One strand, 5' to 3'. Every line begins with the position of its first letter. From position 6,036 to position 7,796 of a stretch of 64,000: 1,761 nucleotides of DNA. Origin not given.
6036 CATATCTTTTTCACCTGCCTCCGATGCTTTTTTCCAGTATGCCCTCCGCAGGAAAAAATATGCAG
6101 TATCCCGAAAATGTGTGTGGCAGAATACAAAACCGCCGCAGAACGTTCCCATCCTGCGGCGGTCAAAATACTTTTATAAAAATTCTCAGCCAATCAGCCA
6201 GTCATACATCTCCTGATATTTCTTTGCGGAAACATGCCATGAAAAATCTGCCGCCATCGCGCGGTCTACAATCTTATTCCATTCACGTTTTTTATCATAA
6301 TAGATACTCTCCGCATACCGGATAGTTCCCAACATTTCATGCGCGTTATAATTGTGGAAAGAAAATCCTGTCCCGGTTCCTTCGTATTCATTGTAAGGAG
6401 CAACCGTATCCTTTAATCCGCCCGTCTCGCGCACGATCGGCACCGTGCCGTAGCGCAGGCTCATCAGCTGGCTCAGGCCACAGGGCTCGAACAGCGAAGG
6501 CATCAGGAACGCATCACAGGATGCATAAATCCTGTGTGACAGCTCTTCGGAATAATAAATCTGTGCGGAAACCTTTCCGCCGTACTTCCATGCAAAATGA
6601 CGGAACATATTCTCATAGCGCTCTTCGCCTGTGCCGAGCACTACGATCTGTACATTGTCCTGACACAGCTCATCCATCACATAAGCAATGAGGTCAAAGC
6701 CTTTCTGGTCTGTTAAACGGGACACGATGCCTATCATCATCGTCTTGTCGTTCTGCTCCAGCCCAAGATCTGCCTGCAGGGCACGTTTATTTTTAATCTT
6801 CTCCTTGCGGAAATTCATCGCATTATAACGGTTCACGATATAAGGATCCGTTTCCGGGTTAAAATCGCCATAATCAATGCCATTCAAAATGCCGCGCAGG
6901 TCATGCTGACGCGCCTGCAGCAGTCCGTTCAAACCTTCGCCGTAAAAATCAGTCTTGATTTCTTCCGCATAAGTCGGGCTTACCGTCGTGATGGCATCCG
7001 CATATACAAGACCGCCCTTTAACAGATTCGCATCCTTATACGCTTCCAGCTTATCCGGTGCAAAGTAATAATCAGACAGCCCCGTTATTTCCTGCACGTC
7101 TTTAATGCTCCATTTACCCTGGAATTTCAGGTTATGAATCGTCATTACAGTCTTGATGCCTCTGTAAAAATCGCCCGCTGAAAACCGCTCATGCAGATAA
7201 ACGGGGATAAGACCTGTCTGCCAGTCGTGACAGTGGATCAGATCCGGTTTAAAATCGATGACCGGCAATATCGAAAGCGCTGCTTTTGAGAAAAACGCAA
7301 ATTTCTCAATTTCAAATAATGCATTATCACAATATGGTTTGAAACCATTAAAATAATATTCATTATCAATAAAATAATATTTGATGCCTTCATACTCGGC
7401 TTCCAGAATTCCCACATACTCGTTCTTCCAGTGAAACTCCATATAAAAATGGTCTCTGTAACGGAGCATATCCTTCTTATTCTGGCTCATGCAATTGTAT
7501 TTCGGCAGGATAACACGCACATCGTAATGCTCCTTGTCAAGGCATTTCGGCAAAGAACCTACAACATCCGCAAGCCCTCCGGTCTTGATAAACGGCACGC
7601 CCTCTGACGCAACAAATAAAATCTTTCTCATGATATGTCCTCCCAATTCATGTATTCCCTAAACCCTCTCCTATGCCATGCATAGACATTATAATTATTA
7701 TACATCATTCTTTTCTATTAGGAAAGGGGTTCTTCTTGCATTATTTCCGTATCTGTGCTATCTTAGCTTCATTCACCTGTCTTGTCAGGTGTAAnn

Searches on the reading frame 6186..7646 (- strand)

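Call 6: search_protein_families(library=pfam, proteins=[window:6186-7646:-], max_evalue=0.01)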
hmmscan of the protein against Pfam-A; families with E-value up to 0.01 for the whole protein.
window:6186-7646:- (486 aa): 6 families
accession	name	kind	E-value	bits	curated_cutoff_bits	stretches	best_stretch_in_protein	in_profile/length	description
PF08323.17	Glyco_transf_5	-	6.8e-85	285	22.7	1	8-244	1-238/239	Starch synthase catalytic domain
PF00534.26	Glycos_transf_1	-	5.9e-17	62.2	26.4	1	298-452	11-161/172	Glycosyl transferases group 1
PF13692.12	Glyco_trans_1_4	-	6.7e-10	39.8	27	1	305-417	4-117/142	Glycosyl transferases group 1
PF13439.12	Glyco_transf_4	-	3.6e-08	34.1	28.5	1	131-232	70-150/170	Glycosyltransferase Family 4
PF13579.12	Glyco_trans_4_4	-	6.1e-05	23.9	29.7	1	131-231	69-143/158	Glycosyl transferase 4-like domain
PF20706.3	GT4-conflict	-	0.00032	20.3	26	1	299-415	194-320/385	Family 4 Glycosyltransferase in conflict systems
